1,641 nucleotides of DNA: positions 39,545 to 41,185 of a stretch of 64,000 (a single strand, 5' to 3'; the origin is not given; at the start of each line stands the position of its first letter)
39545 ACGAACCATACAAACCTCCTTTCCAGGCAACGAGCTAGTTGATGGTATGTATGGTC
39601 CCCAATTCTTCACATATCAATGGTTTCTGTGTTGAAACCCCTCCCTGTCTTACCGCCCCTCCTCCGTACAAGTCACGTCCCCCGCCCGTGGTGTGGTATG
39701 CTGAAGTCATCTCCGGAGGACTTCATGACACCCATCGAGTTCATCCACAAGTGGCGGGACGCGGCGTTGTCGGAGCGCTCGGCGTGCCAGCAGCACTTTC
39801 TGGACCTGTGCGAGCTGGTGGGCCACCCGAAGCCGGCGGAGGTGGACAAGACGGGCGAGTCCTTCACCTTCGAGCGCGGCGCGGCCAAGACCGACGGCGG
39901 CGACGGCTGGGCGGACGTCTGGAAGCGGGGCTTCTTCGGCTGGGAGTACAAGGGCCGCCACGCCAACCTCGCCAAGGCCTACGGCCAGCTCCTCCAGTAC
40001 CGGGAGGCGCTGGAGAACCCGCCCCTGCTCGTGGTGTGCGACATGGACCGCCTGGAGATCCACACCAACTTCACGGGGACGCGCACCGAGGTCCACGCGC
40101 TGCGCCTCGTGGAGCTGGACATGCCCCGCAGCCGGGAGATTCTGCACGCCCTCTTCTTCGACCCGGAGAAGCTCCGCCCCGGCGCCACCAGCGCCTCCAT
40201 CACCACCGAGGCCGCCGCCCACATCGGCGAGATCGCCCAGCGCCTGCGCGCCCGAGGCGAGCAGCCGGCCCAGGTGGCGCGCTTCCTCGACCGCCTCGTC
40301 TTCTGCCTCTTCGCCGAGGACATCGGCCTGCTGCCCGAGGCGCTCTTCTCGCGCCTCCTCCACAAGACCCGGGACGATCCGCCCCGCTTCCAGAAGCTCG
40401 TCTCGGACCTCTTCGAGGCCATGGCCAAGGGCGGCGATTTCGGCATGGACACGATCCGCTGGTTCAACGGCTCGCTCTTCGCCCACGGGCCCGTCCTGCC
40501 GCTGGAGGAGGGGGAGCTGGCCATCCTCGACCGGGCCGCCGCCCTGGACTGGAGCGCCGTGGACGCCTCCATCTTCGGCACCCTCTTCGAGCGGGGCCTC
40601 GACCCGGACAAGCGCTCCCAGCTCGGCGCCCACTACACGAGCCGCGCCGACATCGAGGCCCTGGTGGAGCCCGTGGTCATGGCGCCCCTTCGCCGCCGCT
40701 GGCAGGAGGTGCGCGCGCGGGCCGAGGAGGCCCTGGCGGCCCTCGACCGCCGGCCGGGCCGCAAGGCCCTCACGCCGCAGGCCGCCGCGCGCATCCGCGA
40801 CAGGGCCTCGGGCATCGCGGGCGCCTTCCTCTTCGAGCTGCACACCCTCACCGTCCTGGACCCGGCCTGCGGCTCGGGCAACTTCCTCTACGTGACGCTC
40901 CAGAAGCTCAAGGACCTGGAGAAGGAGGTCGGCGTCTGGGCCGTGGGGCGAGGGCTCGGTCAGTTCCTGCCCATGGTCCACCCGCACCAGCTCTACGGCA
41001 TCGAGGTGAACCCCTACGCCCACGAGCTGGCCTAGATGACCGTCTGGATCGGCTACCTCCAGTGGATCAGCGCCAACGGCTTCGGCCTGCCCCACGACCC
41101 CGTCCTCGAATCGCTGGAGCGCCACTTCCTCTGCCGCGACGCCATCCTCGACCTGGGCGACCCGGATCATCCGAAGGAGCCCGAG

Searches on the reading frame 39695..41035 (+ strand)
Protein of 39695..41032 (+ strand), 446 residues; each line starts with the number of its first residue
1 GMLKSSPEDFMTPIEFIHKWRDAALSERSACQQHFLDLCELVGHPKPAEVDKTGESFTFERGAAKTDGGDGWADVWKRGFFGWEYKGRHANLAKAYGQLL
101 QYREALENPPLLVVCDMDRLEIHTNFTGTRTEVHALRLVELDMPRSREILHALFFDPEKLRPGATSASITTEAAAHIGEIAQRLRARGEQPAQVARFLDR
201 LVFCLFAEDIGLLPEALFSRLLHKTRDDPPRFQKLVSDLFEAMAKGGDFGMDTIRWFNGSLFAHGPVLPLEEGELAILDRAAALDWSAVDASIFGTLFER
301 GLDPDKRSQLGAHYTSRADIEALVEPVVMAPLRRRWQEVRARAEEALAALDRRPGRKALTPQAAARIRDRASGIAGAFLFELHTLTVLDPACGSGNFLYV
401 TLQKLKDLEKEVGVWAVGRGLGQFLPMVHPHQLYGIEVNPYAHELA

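Call 8: search_protein_families(library=pfam, proteins=[window:39695-41032:+], max_evalue=0.01)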
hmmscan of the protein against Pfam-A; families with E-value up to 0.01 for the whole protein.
window:39695-41032:+ (446 aa): 3 families
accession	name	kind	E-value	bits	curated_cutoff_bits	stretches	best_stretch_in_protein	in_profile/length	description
PF20465.4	MmeI_hel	-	3.8e-14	53.6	27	1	193-262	2-75/75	MmeI, helicase spacer domain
PF20464.3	MmeI_N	-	2.9e-13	51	27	1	12-186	2-180/181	MmeI, N-terminal domain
PF20473.4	MmeI_Mtase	-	3.6e-12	46.5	27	1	380-446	16-78/259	MmeI, DNA-methyltransferase domain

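Call 9: search_protein_families(library=ncbifam, proteins=[window:39695-41032:+], max_evalue=0.01)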
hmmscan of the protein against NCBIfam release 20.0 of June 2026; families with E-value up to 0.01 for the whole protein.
window:39695-41032:+ (446 aa): 3 families
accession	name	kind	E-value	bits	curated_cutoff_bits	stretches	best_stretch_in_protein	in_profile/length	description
NF033455.1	BREX_6_MTaseX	exception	0.00019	19.1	900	1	382-444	327-390/1319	BREX-6 system adenine-specific DNA-methyltransferase PglX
NF033451.1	BREX_2_MTaseX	equivalog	0.0032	15.2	400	1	380-443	220-279/1185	BREX-2 system adenine-specific DNA-methyltransferase PglX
NF047738.1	antiphage_MADS2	equivalog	0.0047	15.3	720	1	386-407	334-355/654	methylation-associated defense system DNA methyltransferase MAD2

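Call 18: search_protein_families(library=padloc, proteins=[window:39695-41032:+], max_evalue=0.01)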
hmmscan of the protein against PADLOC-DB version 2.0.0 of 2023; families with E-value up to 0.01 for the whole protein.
window:39695-41032:+ (446 aa): 15 families
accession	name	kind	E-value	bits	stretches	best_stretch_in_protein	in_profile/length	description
PDLC03627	REase_MTase_IIG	-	6.3e-136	452.7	1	11-446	2-474/1136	Type IIG restriction enzyme-methyltransferase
PDLC03598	REase_MTase_IIG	-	5.5e-53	178.1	1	15-446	14-428/912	Type IIG restriction enzyme-methyltransferase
PDLC03599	REase_MTase_IIG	-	3.6e-52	175.4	2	20-344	15-339/959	Type IIG restriction enzyme-methyltransferase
PDLC04134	mad2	-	2.1e-13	47.9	1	78-446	53-329/492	mads_2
PDLC03629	REase_MTase_IIG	-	2.9e-08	30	2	195-268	198-280/1182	Type IIG restriction enzyme-methyltransferase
PDLC02525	PglX|PglXI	-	2.1e-05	21.4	1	384-446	284-341/607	PglX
PDLC02529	PglX|PglXI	-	0.00024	16.9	1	380-445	224-285/1189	PglX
PDLC02528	PglX|PglXI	-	0.0011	14.7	1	370-417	277-324/1125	PglX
PDLC03630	REase_MTase_IIG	-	0.0015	14.4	1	385-413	407-435/1100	Type IIG restriction enzyme-methyltransferase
PDLC03631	REase_MTase_IIG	-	0.0018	14.2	1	383-442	343-400/1086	Type IIG restriction enzyme-methyltransferase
PDLC02538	PglX|PglXI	-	0.0023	15.4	1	348-443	25-117/309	PglX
PDLC02521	PglX|PglXI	-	0.003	13.5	1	380-446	304-365/1174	PglX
PDLC03021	MTase_I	-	0.0031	14.4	0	386-445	187-240/491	Type I methyltransferase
PDLC02643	DrmMI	-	0.0056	12.5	0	381-398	598-615/1347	DrmMI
PDLC03609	REase_MTase_IIG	-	0.0079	12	0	382-405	434-457/1066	Type IIG restriction enzyme-methyltransferase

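Call 55: find_encoding_contigs(protein=window:39725-41035:+, flank=10000, max_places=5)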
Protein window:39725-41035:+ (436 aa): no gene with exactly this product is on record in the collection.
